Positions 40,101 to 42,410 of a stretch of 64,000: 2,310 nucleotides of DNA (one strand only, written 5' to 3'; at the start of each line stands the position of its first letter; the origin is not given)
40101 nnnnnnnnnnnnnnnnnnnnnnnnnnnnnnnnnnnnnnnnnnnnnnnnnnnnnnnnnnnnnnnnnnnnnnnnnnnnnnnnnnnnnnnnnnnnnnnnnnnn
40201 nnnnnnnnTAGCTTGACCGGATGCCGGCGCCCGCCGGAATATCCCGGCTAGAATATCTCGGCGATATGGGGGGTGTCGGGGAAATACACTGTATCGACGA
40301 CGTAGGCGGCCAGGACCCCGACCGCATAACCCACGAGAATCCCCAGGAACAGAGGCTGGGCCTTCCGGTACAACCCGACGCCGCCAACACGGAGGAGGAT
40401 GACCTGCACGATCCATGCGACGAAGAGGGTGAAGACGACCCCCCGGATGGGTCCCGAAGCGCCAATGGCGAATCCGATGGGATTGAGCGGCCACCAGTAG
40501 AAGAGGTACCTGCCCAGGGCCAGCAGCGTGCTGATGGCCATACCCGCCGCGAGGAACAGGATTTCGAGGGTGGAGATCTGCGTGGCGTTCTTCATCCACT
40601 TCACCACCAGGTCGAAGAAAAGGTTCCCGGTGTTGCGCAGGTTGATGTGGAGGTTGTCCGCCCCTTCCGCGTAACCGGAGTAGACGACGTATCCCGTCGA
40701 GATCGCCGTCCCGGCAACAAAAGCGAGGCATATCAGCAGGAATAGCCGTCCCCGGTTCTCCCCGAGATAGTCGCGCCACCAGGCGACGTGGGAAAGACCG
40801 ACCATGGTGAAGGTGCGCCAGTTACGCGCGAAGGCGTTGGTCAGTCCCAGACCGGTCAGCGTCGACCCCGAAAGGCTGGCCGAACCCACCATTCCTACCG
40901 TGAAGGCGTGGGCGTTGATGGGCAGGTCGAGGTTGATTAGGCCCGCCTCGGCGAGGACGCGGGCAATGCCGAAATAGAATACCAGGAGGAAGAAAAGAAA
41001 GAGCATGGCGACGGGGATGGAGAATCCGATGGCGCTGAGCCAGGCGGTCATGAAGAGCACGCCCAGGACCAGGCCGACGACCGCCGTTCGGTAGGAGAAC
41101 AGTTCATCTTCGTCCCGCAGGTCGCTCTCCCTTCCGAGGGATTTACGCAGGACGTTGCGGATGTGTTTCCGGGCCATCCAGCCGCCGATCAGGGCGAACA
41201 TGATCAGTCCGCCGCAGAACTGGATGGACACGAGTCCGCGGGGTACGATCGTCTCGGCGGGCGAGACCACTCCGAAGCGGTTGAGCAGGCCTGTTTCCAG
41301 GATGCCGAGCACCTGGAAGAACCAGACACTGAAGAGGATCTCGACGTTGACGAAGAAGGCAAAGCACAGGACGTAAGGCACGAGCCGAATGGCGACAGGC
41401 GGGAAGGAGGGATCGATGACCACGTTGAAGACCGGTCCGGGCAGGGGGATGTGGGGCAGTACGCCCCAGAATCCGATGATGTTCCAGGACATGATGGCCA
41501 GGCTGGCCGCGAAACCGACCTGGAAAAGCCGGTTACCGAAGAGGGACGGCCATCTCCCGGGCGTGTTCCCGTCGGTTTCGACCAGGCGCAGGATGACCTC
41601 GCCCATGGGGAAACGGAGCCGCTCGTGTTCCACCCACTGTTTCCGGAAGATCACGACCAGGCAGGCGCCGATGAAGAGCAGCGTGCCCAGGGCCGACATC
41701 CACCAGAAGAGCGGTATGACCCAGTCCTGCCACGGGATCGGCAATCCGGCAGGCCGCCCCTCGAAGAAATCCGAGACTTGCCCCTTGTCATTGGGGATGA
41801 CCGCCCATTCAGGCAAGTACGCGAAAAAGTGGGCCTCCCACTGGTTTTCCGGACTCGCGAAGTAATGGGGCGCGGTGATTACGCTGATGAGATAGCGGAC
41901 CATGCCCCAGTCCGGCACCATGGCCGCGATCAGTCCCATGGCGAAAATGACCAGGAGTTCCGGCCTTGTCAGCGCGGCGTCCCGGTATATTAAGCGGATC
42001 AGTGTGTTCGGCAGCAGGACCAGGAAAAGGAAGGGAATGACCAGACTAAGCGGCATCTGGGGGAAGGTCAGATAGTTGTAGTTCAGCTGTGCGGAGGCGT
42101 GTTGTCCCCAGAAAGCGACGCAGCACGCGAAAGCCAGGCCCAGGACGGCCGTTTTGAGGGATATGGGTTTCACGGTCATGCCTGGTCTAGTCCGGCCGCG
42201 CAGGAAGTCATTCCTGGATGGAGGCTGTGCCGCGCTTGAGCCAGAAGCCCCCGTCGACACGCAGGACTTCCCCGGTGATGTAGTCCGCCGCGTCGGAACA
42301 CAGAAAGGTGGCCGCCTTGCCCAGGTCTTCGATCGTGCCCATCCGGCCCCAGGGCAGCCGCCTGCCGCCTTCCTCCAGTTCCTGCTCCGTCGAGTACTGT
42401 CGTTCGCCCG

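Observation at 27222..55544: Paralog-rich oxidative catabolic neighbourhood with no regulator or transporter signature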

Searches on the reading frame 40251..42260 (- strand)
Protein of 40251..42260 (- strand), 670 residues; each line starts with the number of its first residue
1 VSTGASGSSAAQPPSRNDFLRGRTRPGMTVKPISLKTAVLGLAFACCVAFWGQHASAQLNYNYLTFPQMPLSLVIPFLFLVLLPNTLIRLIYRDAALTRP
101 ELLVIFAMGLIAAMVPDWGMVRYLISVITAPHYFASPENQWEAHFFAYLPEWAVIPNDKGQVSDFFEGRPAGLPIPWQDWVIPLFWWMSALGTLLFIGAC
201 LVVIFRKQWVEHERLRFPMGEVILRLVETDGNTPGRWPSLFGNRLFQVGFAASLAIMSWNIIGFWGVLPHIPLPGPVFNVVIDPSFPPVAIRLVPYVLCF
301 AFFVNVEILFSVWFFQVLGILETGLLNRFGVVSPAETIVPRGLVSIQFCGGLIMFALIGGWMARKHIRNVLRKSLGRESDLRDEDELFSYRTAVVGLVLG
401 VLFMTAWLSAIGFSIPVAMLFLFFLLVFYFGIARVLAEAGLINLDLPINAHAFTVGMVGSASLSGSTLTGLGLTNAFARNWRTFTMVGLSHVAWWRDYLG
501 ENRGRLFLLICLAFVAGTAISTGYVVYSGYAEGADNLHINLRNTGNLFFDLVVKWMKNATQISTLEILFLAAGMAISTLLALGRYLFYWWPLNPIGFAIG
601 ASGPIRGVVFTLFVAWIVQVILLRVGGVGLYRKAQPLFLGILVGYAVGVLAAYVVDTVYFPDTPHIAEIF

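Call 6: search_protein_families(library=pfam, proteins=[window:40251-42260:-])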
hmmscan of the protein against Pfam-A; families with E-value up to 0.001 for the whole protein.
window:40251-42260:- (670 aa): 2 families
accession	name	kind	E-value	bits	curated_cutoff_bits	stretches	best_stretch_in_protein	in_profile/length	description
PF20581.3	DUF6785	-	7.8e-98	328.6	25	1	35-533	2-498/498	Family of unknown function (DUF6785)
PF20580.3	DUF6784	-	4.5e-19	68.9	26.4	1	568-657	2-91/101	Domain of unknown function (DUF6784)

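Call 17: find_homologous_proteins(query=window:40251-42260:-, max_evalue=1e-10)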
Query window:40251-42260:- (670 aa): 325 proteins with E <= 1e-10 among 8000 candidates; the best 120 are listed.
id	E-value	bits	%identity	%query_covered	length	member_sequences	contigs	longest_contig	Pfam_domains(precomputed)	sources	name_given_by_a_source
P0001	0.0e+0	1425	98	96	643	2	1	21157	PF20580.4,PF20581.4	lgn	-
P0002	0.0e+0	1420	98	96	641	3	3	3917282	PF20580.4,PF20581.4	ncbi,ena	-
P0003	0.0e+0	1411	97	96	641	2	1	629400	PF20580.4,PF20581.4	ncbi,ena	-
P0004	0.0e+0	1370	93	96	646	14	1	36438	PF20580.4,PF20581.4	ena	-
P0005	0.0e+0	1342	91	96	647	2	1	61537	PF20580.4,PF20581.4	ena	-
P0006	0.0e+0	1342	90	96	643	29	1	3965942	PF20580.4,PF20581.4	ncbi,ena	-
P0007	0.0e+0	1341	91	96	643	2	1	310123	PF20580.4,PF20581.4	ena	-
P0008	0.0e+0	1339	91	96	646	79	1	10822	PF20580.4,PF20581.4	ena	-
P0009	0.0e+0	1335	90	96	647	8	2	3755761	PF20580.4,PF20581.4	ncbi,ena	-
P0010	0.0e+0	1334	91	96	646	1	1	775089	PF20580.4,PF20581.4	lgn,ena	-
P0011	0.0e+0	1333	90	96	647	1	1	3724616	PF20580.4,PF20581.4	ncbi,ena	-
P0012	0.0e+0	1332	90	96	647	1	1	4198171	PF20580.4,PF20581.4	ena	-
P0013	0.0e+0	1326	89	97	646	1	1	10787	PF20580.4,PF20581.4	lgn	-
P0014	0.0e+0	1326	90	96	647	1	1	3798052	PF20580.4,PF20581.4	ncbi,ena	-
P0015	0.0e+0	1318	89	96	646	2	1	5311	PF20580.4,PF20581.4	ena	-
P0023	0.0e+0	1097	78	90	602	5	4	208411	PF20580.4,PF20581.4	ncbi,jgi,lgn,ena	-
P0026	1.3e-289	980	67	96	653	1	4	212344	PF20580.4,PF20581.4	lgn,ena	-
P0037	4.8e-226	770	53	98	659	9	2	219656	PF20580.4,PF20581.4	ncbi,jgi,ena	-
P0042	3.6e-218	744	52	95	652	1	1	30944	PF20580.4,PF20581.4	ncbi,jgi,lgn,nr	ncbi:MAG: hypothetical protein FJY97_04135 [candidate division Zixibacteria bacterium]|nr:hypothetic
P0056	2.6e-203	695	50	96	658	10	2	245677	PF20580.4,PF20581.4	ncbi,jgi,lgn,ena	-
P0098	6.5e-176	605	46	95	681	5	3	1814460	PF20580.4,PF20581.4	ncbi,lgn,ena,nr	ncbi:MAG: hypothetical protein F4X08_08815 [Gemmatimonadetes bacterium]|nr:hypothetical protein [Gem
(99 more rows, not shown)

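Call 18: find_encoding_contigs(protein=P0026, flank=10000, max_places=2)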
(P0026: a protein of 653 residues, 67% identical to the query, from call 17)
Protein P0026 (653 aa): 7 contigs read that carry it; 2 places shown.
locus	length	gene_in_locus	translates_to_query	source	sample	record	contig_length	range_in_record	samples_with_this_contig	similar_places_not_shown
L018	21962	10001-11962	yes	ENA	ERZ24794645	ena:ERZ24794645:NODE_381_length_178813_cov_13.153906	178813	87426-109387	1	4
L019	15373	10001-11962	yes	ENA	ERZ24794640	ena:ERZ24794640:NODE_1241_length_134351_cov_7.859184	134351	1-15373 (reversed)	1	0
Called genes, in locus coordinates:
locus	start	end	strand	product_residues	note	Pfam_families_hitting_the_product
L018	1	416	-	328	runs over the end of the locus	PF05721:PhyH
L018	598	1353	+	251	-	PF03328:HpcH_HpaI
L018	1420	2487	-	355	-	PF02615:Ldh_2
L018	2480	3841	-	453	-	PF00815:Histidinol_dh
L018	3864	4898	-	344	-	PF17396:DUF1611_N, PF07755:DUF1611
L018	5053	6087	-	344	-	PF01408:GFO_IDH_MocA, PF03447:NAD_binding_3 (weak), PF22725:GFO_IDH_MocA_C3, PF02894:GFO_IDH_MocA_C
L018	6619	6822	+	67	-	-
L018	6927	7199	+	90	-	-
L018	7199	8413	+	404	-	PF07690:MFS_1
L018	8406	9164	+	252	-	PF01261:AP_endonuc_2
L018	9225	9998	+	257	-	PF00106:adh_short, PF08659:KR, PF23441:SDR (faint), PF13561:adh_short_C2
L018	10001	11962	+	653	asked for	PF20581:DUF6785, PF20580:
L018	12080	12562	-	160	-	-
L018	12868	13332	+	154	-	PF01750:HycI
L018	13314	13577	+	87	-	PF01155:HypA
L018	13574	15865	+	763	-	PF00708:Acylphosphatase, PF07503:zf-HYPF, PF01300:Sua5_yciO_yrdC, PF17788:HypF_C, PF22521:HypF_C_2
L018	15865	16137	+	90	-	PF01455:HupF_HypC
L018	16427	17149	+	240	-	PF13606:Ank_3 (faint), PF12796:Ank_2, PF13637:Ank_4, PF13857:Ank_5, PF00023:Ank (weak), PF13637:Ank_4 (weak)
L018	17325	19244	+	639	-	PF01694:Rhomboid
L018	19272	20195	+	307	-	PF05721:PhyH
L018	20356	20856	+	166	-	PF04191:PEMT, PF04140:ICMT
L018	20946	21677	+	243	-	-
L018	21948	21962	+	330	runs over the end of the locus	PF01261:AP_endonuc_2, PF03786:UxuA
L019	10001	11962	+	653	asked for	PF20581:DUF6785, PF20580:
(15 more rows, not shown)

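Call 19: find_encoding_contigs(protein=P0037, flank=10000, max_places=2)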
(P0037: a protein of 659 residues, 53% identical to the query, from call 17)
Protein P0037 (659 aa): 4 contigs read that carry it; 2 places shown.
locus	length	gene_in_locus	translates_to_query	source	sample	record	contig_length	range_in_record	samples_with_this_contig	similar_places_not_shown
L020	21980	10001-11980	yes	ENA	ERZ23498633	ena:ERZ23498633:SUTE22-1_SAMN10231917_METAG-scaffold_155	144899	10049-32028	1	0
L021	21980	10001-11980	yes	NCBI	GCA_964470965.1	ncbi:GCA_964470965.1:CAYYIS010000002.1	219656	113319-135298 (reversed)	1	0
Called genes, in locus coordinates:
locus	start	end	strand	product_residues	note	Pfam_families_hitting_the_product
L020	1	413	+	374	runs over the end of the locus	PF02445:NadA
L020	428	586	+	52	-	-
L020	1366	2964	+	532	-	PF14052:Caps_assemb_Wzi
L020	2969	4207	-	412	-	PF00155:Aminotran_1_2, PF01041:DegT_DnrJ_EryC1, PF01212:Beta_elim_lyase (weak)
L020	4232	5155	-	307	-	PF02881:SRP54_N, PF05970:PIF1 (weak), PF13604:AAA_30, PF13191:AAA_16 (weak), PF00448:SRP54, PF13401:AAA_22 (weak)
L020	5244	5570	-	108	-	PF00085:Thioredoxin, PF00578:AhpC-TSA (weak), PF13098:Thioredoxin_2, PF13905:Thioredoxin_8, PF05768:Glrx-like (faint)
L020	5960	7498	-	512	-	PF00072:Response_reg, PF00158:Sigma54_activat, PF14532:Sigma54_activ_2, PF07728:AAA_5 (weak), PF18024:HTH_50 (faint), PF25601:AAA_lid_14, PF02954:HTH_8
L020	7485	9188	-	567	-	PF00072:Response_reg, PF00158:Sigma54_activat, PF14532:Sigma54_activ_2, PF00004:AAA (weak), PF07724:AAA_2, PF07728:AAA_5 (weak), PF25601:AAA_lid_14, PF02954:HTH_8, +1 more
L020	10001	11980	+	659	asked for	PF20581:DUF6785, PF20580:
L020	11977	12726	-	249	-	PF00106:adh_short, PF08659:KR, PF13561:adh_short_C2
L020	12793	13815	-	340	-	PF02826:2-Hacid_dh_C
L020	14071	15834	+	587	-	PF00355:Rieske, PF13806:Rieske_2, PF22543:Rieske_4 (weak)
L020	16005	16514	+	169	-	-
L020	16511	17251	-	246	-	PF05721:PhyH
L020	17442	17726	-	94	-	-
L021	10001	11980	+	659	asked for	PF20581:DUF6785, PF20580:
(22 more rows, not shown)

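Call 20: find_encoding_contigs(protein=P0042, flank=10000, max_places=2)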
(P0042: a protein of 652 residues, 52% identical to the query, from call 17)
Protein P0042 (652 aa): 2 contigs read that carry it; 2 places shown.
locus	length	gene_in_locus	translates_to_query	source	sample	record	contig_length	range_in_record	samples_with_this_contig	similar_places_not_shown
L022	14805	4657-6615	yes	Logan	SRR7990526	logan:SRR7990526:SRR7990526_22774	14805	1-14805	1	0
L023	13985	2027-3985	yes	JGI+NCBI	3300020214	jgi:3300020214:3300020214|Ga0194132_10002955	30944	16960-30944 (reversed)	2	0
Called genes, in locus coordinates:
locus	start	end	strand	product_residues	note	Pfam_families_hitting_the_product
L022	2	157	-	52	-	?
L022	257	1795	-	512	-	PF00072:Response_reg, PF00004:AAA (faint), PF00158:Sigma54_activat, PF14532:Sigma54_activ_2, PF07728:AAA_5 (faint), PF25601:AAA_lid_14, PF02954:HTH_8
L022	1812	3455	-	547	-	PF00072:Response_reg, PF00158:Sigma54_activat, PF01078:Mg_chelatase (faint), PF14532:Sigma54_activ_2, PF00004:AAA (weak), PF07728:AAA_5 (weak), PF25601:AAA_lid_14, PF02954:HTH_8, +1 more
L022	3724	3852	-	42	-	-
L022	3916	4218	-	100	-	-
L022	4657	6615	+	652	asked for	PF20581:DUF6785, PF20580:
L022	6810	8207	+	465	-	PF05787:PhoX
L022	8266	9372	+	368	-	PF00903:Glyoxalase, PF13468:Glyoxalase_3 (faint), PF13669:Glyoxalase_4 (faint), PF00903:Glyoxalase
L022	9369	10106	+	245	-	PF01557:FAA_hydrolase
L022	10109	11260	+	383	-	PF20510:HgmA_N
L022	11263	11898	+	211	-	PF01613:Flavin_Reduct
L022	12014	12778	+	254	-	PF03328:HpcH_HpaI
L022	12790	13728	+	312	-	PF04909:Amidohydro_2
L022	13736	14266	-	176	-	PF13689:DUF4154 (weak)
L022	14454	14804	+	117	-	?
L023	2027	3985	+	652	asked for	PF20581:DUF6785, PF20580:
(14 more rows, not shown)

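Call 26: find_encoding_contigs(protein=P0023, flank=10000, max_places=1)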
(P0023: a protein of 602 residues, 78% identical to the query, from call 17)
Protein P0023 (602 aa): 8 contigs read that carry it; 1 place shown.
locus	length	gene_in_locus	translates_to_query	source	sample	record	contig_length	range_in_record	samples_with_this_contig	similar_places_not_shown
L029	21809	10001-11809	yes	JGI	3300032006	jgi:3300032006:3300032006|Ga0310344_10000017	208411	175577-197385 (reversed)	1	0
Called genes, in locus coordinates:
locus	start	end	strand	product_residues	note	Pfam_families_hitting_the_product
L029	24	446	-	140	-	PF01502:PRA-CH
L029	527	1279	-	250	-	PF05721:PhyH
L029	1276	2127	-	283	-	PF01738:DLH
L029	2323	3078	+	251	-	PF03328:HpcH_HpaI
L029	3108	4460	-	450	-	PF00815:Histidinol_dh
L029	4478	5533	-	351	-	PF17396:DUF1611_N, PF07755:DUF1611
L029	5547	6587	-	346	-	PF01408:GFO_IDH_MocA, PF03447:NAD_binding_3 (faint), PF02894:GFO_IDH_MocA_C, PF22725:GFO_IDH_MocA_C3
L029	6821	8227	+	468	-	PF00884:Sulfatase, PF01663:Phosphodiest, PF16347:SGSH_C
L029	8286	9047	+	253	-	PF01261:AP_endonuc_2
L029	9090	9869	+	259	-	PF00106:adh_short, PF08659:KR, PF23441:SDR, PF13561:adh_short_C2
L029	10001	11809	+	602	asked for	PF20581:DUF6785, PF20580:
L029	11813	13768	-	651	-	PF20581:DUF6785, PF20580:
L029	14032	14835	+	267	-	-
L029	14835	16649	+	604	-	PF00890:FAD_binding_2, PF03486:HI0933_like (faint), PF07992:Pyr_redox_2 (weak), PF02910:Succ_DH_flav_C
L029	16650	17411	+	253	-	PF13085:Fer2_3, PF13183:Fer4_8, PF13534:Fer4_17 (weak)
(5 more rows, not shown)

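Call 42: predict_structure(alignment_id=A1)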
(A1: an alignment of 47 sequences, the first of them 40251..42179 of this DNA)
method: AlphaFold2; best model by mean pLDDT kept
length: 643 residues; sequences in the alignment: 47
mean_pLDDT: 85.3   pTM: 0.87
mean pLDDT of the five models: 85.3, 85.1, 84.6, 83.6, 80.8
residues with pLDDT >= 90: 242; 70-90: 341; 50-70: 54; < 50: 6
segments of 3 or more residues with pLDDT < 50: 206-208
pLDDT, mean of each block of 10 residues (from residue 1): 82 95 87 65 83 90 84 91 85 80 90 89 91 91 88 93 90 91 84 84 57 82 92 86 60 82 80 87 91 89 74 79 92 91 93 88 94 95 92 91 83 68 83 88 81 67 88 86 93 93 89 81 86 83 94 92 89 79 89 92 89 90 87 76 63
secondary structure, 60 per line:
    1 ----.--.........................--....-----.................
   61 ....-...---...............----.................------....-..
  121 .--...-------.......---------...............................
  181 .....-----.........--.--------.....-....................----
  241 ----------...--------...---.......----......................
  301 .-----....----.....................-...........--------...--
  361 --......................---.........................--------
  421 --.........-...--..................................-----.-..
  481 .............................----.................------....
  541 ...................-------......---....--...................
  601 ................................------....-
elements in order: H8-32 H35-38 H44-64 H72-86 H91-107 H114-117 H134-140 H150-185 H191-199 H212-215 H217-236 E251-253 E262-264 H268-274 H279-301 H307-310 H315-335 H337-347 H363-384 H388-412 H423-431 H438-471 H479-509 H514-530 H537-559 H567-572 H576-579 H582-632 H639-642
